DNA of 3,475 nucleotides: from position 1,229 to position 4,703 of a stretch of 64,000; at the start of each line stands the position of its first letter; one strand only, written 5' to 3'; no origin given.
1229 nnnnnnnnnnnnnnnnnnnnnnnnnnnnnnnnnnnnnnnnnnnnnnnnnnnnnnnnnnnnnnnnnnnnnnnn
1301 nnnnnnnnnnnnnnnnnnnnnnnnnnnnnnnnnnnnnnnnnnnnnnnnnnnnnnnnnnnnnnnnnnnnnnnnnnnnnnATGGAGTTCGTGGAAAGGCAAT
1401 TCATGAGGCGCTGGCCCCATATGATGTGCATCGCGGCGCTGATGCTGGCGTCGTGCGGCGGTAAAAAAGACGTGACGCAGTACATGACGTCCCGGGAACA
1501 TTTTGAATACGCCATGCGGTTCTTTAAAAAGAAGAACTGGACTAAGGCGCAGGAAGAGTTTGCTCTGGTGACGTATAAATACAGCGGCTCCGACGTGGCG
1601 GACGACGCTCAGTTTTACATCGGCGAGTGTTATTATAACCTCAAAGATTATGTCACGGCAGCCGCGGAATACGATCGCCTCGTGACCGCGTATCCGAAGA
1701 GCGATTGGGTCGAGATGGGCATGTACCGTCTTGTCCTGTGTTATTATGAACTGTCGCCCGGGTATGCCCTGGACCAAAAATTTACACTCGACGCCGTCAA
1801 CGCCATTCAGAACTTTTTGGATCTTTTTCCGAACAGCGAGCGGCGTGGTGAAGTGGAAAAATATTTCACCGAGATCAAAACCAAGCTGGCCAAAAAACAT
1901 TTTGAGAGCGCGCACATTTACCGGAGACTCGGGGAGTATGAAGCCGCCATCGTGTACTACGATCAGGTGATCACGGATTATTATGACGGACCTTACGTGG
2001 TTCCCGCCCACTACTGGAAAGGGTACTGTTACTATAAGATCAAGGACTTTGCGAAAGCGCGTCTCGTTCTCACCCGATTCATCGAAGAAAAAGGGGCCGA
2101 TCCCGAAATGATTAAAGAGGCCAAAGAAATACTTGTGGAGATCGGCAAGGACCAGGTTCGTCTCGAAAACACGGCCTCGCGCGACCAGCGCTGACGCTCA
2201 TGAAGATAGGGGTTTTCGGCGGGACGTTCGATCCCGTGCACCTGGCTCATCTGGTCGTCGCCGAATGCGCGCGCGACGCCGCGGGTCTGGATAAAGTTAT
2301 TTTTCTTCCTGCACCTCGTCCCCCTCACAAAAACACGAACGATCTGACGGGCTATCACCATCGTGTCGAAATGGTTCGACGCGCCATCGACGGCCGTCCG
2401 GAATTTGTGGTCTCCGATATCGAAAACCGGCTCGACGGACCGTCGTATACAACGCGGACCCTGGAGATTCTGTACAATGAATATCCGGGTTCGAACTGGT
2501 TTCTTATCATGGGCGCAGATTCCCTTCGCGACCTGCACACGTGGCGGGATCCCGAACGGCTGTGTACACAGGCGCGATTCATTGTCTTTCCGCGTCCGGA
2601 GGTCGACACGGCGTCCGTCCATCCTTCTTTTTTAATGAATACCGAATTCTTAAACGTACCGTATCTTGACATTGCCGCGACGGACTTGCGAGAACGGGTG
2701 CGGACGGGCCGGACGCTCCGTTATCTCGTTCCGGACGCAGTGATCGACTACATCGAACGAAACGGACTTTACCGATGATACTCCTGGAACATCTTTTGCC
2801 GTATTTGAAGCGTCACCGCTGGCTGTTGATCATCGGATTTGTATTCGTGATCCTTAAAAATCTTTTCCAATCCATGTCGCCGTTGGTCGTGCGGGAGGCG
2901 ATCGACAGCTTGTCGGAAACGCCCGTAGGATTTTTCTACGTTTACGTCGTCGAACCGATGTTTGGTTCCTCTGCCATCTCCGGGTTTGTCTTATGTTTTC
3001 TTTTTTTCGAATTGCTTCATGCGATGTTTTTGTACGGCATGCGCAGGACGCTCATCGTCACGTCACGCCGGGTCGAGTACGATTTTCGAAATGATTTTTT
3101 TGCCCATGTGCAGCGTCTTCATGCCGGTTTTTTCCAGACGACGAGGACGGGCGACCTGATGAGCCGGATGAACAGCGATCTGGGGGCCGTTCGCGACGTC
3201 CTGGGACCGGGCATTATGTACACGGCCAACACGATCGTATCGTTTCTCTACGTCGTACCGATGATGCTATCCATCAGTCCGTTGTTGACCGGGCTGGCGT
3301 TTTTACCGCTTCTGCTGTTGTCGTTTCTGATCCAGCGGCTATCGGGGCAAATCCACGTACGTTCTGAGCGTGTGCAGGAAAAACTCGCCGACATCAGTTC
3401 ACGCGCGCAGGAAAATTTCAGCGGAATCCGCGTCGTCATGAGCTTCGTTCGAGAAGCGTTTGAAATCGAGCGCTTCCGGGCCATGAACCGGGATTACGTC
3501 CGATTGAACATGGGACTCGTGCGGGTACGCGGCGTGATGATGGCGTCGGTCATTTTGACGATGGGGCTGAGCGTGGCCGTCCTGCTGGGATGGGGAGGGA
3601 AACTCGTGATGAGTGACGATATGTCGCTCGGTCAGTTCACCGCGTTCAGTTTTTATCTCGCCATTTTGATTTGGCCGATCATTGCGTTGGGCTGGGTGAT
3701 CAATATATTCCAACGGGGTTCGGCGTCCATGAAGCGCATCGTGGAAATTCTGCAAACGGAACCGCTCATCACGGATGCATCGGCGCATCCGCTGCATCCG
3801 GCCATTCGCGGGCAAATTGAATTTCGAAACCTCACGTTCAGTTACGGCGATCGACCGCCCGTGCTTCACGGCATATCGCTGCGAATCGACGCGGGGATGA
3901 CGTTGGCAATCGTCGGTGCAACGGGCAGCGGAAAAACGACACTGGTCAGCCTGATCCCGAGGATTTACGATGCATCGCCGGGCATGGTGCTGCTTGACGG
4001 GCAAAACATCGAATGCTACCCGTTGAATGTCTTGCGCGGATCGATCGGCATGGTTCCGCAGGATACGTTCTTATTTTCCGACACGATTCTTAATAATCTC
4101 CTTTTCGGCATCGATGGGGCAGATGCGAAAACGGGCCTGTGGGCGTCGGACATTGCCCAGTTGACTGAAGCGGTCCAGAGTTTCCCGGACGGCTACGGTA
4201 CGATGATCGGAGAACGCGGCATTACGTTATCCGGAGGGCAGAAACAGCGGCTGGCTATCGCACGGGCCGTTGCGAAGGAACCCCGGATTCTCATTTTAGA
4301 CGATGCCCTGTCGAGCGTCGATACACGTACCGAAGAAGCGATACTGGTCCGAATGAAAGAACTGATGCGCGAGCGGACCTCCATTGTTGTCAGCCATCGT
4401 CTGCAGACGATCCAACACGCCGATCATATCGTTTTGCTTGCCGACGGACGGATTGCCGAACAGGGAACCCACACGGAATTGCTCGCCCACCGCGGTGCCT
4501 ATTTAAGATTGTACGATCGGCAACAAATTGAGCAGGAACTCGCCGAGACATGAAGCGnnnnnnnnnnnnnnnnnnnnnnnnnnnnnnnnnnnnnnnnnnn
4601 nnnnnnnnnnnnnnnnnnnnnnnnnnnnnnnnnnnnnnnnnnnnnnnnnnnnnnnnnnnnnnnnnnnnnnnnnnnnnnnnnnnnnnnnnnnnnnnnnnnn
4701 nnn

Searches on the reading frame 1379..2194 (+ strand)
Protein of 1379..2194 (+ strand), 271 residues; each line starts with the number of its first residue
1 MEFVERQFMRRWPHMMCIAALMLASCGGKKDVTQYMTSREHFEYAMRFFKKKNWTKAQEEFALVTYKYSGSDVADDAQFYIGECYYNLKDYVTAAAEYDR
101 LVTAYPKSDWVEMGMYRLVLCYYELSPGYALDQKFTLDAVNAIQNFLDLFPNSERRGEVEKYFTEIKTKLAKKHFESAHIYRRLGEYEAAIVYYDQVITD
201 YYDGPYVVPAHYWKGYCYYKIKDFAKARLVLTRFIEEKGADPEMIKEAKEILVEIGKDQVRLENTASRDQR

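Call 13: search_protein_families(library=pfam, proteins=[window:1379-2194:+], max_evalue=0.01)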
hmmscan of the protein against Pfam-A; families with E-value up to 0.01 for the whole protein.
window:1379-2194:+ (271 aa): 14 families
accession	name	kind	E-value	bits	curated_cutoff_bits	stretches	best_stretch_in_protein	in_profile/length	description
PF13525.12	YfiO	-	2.2e-21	77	25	1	36-207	3-177/203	Outer membrane lipoprotein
PF13174.12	TPR_6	-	7.5e-19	67.5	26.3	2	76-108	1-33/33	Tetratricopeptide repeat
PF07719.23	TPR_2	-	3.1e-15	55.4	27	2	76-107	2-33/34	Tetratricopeptide repeat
PF13432.12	TPR_16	-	1.1e-14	55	32.7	2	177-241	3-64/65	Tetratricopeptide repeat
PF13428.12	TPR_14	-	4.7e-10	39.6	23.5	0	76-112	2-38/44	Tetratricopeptide repeat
PF00515.34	TPR_1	-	5.8e-10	39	27.8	1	178-198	8-28/34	Tetratricopeptide repeat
PF13181.12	TPR_8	-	1.5e-09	37.7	25.7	1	176-198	6-28/34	Tetratricopeptide repeat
PF14559.12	TPR_19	-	1.4e-06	29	25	0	184-243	4-60/68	Tetratricopeptide repeat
PF13512.12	TPR_18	-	3.7e-06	27.6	21.9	1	31-146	3-125/145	Tetratricopeptide repeat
PF13424.12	TPR_12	-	5.7e-05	23.7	30.1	0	177-232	9-69/77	Tetratricopeptide repeat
PF12895.13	ANAPC3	-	0.00043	20.9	27.2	0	186-237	4-51/82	Anaphase-promoting complex, cyclosome, subunit 3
PF17004.11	SRP_TPR_like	-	0.00047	20.7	35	0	207-237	37-67/109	Putative TPR-like repeat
PF13176.12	TPR_7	-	0.0026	18.2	27.9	1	178-198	6-26/36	Tetratricopeptide repeat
PF13431.12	TPR_17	-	0.0072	17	24.4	0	208-228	13-33/34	Tetratricopeptide repeat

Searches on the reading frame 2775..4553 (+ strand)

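Call 44: search_protein_families(library=pfam, proteins=[window:2775-4553:+], max_evalue=0.00001)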
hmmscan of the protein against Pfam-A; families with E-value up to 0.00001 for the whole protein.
window:2775-4553:+ (592 aa): 3 families
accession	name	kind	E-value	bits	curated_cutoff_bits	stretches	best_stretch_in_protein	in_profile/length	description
PF00664.28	ABC_membrane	-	1.1e-41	143.8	28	1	18-302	1-274/274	ABC transporter transmembrane region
PF00005.33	ABC_tran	-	1.1e-28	101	25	1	364-512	1-136/137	ABC transporter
PF02463.25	SMC_N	-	9.5e-06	25.6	40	0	484-554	136-210/220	RecF/RecN/SMC N terminal domain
